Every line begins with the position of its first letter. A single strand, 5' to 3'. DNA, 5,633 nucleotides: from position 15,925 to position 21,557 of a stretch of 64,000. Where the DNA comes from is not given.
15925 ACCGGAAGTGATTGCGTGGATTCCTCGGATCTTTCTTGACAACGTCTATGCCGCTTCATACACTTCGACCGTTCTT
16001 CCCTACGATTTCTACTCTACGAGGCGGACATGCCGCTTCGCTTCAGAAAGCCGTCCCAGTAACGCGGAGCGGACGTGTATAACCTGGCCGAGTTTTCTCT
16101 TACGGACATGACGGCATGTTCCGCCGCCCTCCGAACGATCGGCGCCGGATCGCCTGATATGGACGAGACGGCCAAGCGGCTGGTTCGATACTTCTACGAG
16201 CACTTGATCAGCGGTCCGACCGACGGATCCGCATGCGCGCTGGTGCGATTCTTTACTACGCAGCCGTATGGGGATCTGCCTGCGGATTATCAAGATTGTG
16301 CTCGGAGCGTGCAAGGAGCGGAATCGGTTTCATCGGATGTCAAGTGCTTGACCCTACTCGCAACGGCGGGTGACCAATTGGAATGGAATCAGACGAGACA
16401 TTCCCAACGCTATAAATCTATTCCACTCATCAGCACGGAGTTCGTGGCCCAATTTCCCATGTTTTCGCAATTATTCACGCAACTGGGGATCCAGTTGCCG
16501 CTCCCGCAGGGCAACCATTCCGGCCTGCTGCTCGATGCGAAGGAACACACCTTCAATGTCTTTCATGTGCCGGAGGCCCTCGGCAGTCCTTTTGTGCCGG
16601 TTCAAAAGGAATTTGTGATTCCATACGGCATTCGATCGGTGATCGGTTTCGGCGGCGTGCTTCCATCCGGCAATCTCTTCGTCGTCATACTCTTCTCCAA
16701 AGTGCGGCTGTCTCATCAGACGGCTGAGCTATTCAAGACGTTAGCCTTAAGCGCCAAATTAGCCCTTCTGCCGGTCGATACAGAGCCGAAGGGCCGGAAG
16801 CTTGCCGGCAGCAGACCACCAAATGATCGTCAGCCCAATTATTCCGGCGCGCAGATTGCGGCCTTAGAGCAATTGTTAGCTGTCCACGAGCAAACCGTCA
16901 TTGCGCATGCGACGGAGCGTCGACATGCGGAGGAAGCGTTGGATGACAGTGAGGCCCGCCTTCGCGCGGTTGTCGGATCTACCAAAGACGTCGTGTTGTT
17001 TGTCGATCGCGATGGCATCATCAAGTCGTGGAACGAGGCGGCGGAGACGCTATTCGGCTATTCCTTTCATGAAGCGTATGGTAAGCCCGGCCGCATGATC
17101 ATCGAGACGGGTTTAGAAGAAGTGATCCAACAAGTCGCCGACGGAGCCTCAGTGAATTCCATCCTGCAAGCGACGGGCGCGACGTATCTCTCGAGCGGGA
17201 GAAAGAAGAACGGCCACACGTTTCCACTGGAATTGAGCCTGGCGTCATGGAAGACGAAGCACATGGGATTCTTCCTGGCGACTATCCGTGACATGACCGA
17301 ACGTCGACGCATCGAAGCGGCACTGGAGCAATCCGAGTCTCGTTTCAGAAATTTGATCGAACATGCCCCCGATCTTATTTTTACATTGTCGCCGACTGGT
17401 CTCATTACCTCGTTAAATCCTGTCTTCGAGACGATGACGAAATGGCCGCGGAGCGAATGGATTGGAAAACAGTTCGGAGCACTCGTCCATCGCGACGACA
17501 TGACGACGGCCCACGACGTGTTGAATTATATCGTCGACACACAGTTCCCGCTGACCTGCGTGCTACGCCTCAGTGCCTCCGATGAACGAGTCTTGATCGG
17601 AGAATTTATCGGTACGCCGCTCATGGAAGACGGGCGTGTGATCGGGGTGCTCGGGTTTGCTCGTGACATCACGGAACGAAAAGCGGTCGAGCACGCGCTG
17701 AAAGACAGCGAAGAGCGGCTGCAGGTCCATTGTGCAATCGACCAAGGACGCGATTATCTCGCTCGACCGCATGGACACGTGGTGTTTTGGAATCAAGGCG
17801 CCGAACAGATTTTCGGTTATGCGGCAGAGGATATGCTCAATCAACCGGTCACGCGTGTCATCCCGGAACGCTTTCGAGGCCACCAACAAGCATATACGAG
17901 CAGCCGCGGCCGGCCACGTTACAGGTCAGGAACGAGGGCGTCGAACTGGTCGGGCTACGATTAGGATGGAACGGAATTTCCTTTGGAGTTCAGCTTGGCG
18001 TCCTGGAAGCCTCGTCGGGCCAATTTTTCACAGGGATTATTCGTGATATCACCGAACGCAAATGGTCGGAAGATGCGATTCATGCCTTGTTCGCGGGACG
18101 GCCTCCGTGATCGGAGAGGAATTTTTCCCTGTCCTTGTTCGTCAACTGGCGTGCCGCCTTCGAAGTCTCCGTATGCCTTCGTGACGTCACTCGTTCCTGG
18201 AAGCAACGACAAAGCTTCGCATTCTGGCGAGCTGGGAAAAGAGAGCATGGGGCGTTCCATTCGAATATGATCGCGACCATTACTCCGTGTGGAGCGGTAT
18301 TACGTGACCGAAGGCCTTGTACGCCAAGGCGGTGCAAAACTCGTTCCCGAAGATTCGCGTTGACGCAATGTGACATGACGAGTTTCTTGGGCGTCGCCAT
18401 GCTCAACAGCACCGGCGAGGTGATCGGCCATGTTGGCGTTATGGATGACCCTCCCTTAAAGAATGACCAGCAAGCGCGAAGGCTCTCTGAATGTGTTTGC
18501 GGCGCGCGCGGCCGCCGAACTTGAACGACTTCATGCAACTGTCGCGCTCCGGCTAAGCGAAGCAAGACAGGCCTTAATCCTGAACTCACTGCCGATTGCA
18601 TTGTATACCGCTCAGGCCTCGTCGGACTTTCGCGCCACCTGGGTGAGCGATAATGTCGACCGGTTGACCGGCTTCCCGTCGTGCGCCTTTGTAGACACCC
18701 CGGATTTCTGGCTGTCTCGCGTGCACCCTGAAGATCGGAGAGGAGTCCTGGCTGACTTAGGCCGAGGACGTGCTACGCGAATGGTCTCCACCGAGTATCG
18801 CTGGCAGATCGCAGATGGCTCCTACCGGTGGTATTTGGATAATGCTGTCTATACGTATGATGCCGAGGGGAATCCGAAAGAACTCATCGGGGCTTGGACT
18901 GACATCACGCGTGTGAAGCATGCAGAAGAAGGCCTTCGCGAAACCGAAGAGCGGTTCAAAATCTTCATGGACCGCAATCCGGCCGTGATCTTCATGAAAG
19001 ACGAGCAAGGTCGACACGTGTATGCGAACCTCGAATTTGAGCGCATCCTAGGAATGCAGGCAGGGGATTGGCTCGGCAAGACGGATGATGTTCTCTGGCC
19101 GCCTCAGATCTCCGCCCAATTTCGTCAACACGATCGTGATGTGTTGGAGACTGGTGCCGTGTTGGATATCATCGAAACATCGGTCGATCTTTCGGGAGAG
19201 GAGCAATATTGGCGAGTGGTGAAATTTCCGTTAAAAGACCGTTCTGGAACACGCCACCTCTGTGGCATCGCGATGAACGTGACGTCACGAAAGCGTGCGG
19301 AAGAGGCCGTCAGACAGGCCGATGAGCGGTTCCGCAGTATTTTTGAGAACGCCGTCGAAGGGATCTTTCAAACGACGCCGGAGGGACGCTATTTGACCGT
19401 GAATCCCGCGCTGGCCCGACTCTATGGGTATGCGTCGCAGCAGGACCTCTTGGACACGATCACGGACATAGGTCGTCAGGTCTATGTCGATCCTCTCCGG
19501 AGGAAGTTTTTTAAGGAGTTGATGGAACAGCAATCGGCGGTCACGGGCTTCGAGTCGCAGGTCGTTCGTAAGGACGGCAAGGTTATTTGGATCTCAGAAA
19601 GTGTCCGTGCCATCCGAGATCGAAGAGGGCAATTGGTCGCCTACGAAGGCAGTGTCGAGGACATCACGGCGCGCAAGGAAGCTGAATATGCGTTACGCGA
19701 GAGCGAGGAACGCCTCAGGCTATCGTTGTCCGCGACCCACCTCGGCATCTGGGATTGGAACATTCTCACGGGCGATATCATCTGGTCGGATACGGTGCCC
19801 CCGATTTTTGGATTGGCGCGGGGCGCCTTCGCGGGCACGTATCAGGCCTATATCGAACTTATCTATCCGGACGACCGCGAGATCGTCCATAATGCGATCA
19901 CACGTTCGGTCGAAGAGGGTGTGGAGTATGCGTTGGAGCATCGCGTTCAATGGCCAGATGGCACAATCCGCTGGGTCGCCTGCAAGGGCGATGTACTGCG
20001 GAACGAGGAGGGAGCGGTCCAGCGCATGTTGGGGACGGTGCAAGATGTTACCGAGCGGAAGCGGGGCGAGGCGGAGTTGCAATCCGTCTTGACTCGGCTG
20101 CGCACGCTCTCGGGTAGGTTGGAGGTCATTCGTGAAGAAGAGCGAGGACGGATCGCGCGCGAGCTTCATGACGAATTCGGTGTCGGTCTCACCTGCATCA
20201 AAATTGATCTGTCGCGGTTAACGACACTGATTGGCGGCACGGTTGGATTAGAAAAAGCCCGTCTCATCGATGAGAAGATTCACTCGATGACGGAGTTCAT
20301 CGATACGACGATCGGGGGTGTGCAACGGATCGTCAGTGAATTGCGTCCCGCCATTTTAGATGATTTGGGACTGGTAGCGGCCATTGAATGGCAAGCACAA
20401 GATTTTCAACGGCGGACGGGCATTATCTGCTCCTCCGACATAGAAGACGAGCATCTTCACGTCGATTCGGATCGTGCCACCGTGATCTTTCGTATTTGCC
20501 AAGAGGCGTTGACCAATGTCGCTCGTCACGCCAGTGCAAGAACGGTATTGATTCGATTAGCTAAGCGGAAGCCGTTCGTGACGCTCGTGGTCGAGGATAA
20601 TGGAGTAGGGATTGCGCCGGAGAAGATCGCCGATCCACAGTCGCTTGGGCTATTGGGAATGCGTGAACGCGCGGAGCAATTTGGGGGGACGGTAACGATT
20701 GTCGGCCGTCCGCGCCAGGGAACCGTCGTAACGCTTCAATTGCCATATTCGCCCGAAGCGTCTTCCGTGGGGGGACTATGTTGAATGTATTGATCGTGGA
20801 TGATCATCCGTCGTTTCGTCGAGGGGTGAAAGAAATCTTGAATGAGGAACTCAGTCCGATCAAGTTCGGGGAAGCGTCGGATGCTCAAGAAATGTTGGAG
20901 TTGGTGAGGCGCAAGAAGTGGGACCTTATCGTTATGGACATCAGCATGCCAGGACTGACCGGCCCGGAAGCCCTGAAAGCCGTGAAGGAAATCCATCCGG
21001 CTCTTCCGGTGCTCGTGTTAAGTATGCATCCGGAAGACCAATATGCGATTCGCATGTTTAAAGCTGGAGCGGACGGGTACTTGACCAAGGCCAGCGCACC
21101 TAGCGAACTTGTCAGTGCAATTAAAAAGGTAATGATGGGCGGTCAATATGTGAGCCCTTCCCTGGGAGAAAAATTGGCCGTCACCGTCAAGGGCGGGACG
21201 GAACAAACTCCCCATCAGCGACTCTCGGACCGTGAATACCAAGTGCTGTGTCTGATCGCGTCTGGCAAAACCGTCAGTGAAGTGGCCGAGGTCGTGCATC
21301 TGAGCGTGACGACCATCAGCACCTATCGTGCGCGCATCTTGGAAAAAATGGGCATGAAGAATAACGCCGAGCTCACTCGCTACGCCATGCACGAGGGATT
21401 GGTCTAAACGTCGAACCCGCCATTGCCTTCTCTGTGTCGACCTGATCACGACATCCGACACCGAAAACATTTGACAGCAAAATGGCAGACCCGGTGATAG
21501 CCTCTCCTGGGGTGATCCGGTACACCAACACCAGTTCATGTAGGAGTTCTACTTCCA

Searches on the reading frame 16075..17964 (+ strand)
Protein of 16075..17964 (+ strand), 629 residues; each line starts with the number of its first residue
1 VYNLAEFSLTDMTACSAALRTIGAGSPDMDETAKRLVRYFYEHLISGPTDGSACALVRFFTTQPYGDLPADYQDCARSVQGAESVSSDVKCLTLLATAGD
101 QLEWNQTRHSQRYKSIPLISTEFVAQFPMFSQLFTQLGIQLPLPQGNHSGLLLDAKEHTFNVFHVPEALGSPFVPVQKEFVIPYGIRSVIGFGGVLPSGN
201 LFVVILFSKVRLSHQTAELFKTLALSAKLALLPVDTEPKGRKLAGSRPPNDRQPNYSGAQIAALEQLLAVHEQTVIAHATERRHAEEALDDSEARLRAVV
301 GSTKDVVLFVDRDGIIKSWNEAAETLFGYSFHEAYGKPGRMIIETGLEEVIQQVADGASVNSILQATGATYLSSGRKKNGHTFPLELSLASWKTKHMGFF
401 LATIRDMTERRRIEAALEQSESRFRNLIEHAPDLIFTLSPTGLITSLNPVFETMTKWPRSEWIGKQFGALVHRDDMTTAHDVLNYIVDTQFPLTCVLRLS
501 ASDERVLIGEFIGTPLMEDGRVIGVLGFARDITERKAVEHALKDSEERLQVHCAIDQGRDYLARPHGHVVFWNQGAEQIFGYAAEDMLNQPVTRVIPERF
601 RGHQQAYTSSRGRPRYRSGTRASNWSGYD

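Call 22: search_protein_families(library=ncbifam, proteins=[window:16075-17964:+], max_evalue=0.00001)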
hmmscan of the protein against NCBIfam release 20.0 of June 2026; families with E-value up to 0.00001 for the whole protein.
window:16075-17964:+ (629 aa): 18 families
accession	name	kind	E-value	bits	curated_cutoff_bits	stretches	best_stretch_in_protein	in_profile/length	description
TIGR00229.1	sensory_box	domain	7.6e-45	152.1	22.9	3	291-417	2-126/126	PAS domain S-box protein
NF041777.1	sens_FixL_Rhizob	equivalog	5.6e-24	84.6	850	1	271-422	100-251/485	sensor protein FixL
NF053781.1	cdiGMPphdstlr2612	equivalog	1.9e-20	72.2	1600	1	403-490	696-783/1268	Tlr1612 family c-di-GMP phosphodiesterase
NF008468.0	PRK11360.1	equivalog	2.2e-18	66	646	2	288-421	262-391/616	two-component system sensor histidine kinase AtoS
NF007298.0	PRK09776.1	equivalog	3.6e-18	64.9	1135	1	466-596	474-604/1111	diguanylate cyclase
NF008302.0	PRK11091.1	equivalog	3.2e-14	52.1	838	1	406-545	139-279/779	aerobic respiration two-component sensor histidine kinase ArcB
NF041831.1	NO_HK_NahK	exception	5.5e-13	47.8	1500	1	281-549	193-448/854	hybrid sensor histidine kinase/response regulator NahK/ErcS'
NF045595.1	HK_scytonemin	equivalog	7.9e-13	47.7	865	0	515-601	250-336/637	scytonemin biosynthesis sensor histidine kinase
NF047874.1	MASE3_PAS_HK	subfamily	2.3e-12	46.5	560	1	409-547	252-386/655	MASE3 domain-containing sensor histidine kinase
NF046044.1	PnpS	equivalog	9.6e-12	44.6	400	0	401-543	33-171/390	two-component system histidine kinase PnpS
NF041593.1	histid_kinase_PdhS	equivalog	2e-11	42.6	2000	1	271-418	644-789/1041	cell-division control histidine kinase PdhS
NF041552.1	TF_PrdR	equivalog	1.6e-10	40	795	0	274-349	111-189/577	sigma-54 dependent transcriptional regulator PrdR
NF052573.1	HisKinEspAMyxo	equivalog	2.9e-10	38.8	1400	0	402-543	238-376/755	serine histidine kinase EspA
NF008467.0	PRK11359.1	equivalog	3.6e-10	38.5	857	0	305-477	24-191/800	oxygen-sensing cyclic-di-GMP phosphodiesterase DosP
TIGR02966.1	phoR_proteo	equivalog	2.7e-07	29.9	334.2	0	293-414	5-111/333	phosphate regulon sensor histidine kinase PhoR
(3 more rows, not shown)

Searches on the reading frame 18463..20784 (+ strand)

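Call 22: search_protein_families(library=ncbifam, proteins=[window:18463-20784:+], max_evalue=0.00001)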
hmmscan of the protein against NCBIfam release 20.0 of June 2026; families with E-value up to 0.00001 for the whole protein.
window:18463-20784:+ (773 aa): 22 families
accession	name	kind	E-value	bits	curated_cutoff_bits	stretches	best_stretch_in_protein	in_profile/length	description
TIGR00229.1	sensory_box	domain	1.1e-57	193.6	22.9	3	285-411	2-126/126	PAS domain S-box protein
NF052573.1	HisKinEspAMyxo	equivalog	4.7e-54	183.6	1400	3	411-540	125-254/755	serine histidine kinase EspA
NF053781.1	cdiGMPphdstlr2612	equivalog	1.9e-53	181.5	1600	3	22-229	575-781/1268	Tlr1612 family c-di-GMP phosphodiesterase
NF007298.0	PRK09776.1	equivalog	4.2e-52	177.2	1135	2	272-536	285-547/1111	diguanylate cyclase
NF052443.1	SensHisKinMctS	equivalog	7.2e-42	143.3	700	1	544-765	234-451/457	two-component system sensor histidine kinase MctS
NF041777.1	sens_FixL_Rhizob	equivalog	3.9e-41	141.2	850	3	424-549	4-128/485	sensor protein FixL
NF008649.0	PRK11644.1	equivalog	5.9e-37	127.6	408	1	532-762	275-496/499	signal transduction histidine-protein kinase/phosphatase UhpB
NF007896.0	PRK10600.1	equivalog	4.1e-25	88.5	578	1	555-760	385-583/598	nitrate/nitrite two-component system sensor histidine kinase NarX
NF008184.0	PRK10935.1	equivalog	8.6e-24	84.1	553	1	559-765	362-562/565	nitrate/nitrite two-component system sensor histidine kinase NarQ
NF052531.1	Strep_LiaS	equivalog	1.4e-21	77.1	450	1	554-761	126-326/328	envelope stress sensor histidine kinase LiaS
NF047874.1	MASE3_PAS_HK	subfamily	6.1e-15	55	560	1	271-410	248-384/655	MASE3 domain-containing sensor histidine kinase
NF008302.0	PRK11091.1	equivalog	2.5e-14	52.4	838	1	148-287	140-280/779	aerobic respiration two-component sensor histidine kinase ArcB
NF045595.1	HK_scytonemin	equivalog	3.5e-13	48.8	865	1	272-418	266-408/637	scytonemin biosynthesis sensor histidine kinase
NF047786.1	his_kin_MadS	equivalog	6.9e-13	48.5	500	1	525-760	200-433/434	MadS family sensor histidine kinase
NF008468.0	PRK11360.1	equivalog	9.4e-13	47.4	646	0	442-767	294-613/616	two-component system sensor histidine kinase AtoS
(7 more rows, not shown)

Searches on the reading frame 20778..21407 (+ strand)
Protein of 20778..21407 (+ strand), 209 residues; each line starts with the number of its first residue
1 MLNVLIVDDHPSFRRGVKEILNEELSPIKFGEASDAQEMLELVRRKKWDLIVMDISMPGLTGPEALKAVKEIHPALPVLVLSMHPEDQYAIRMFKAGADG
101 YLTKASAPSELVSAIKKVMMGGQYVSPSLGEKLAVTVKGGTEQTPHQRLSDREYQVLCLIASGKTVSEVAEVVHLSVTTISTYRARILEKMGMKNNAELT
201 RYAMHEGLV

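Call 22: search_protein_families(library=ncbifam, proteins=[window:20778-21407:+], max_evalue=0.00001)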
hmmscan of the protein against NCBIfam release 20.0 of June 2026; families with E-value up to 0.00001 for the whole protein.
window:20778-21407:+ (209 aa): 87 families (the best 25 are shown)
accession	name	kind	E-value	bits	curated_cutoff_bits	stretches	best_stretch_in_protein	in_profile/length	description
NF007018.1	PRK09483.1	equivalog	9.3e-52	175.8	280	1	1-208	1-208/217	UvrY/SirA/GacA family response regulator transcription factor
NF052445.1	RespRegMctR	equivalog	1.1e-43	149.1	300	1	2-208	2-204/205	two-component system response regulator MctR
NF011896.0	PRK15369.1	equivalog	1.4e-37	129.4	242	1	2-206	4-207/211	two component system response regulator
NF007935.0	PRK10651.1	equivalog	4.5e-34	117.5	250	1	3-204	8-211/216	two-component system response regulator NarL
NF007708.0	PRK10403.1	equivalog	4.7e-31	107.9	343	1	3-195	8-200/215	nitrate/nitrite response regulator protein NarP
NF007403.0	PRK09935.1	equivalog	1.8e-30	106.1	271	1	4-206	6-207/210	fimbria biosynthesis transcriptional regulator FimZ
NF047785.1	respo_reg_MadR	equivalog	1.8e-28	99.3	300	1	3-209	2-209/209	MadR family response regulator transcription factor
NF007685.0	PRK10360.1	equivalog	4.6e-27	95.1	258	1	1-202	1-191/196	response regulator transcription factor UhpA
NF007419.0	PRK09958.1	equivalog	3.6e-25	88.7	251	1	3-205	2-200/204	acid-sensing system DNA-binding response regulator EvgA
NF006900.1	PRK09390.1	equivalog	7.5e-23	81.1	255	1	3-206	6-200/203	response regulator FixJ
NF041830.1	RR_TF_ErdR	exception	9.4e-22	77.8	390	1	3-196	3-198/213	response regulator transcription factor ErdR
NF008098.0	PRK10840.1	equivalog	3.4e-21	75.7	235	1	2-202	4-204/216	response regulator transcription factor RcsB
NF040749.1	tetrathio_RR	equivalog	1.2e-17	64.3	290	1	34-200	30-185/191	tetrathionate respiration response regulator TtrR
TIGR01818.1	ntrC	equivalog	1.3e-16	60.5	558.6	1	4-119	1-114/463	nitrogen regulation protein NR(I)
NF045991.1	RespRegCtrARhodob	equivalog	1.4e-16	60.9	350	1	3-166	2-167/224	response regulator transcription factor CtrA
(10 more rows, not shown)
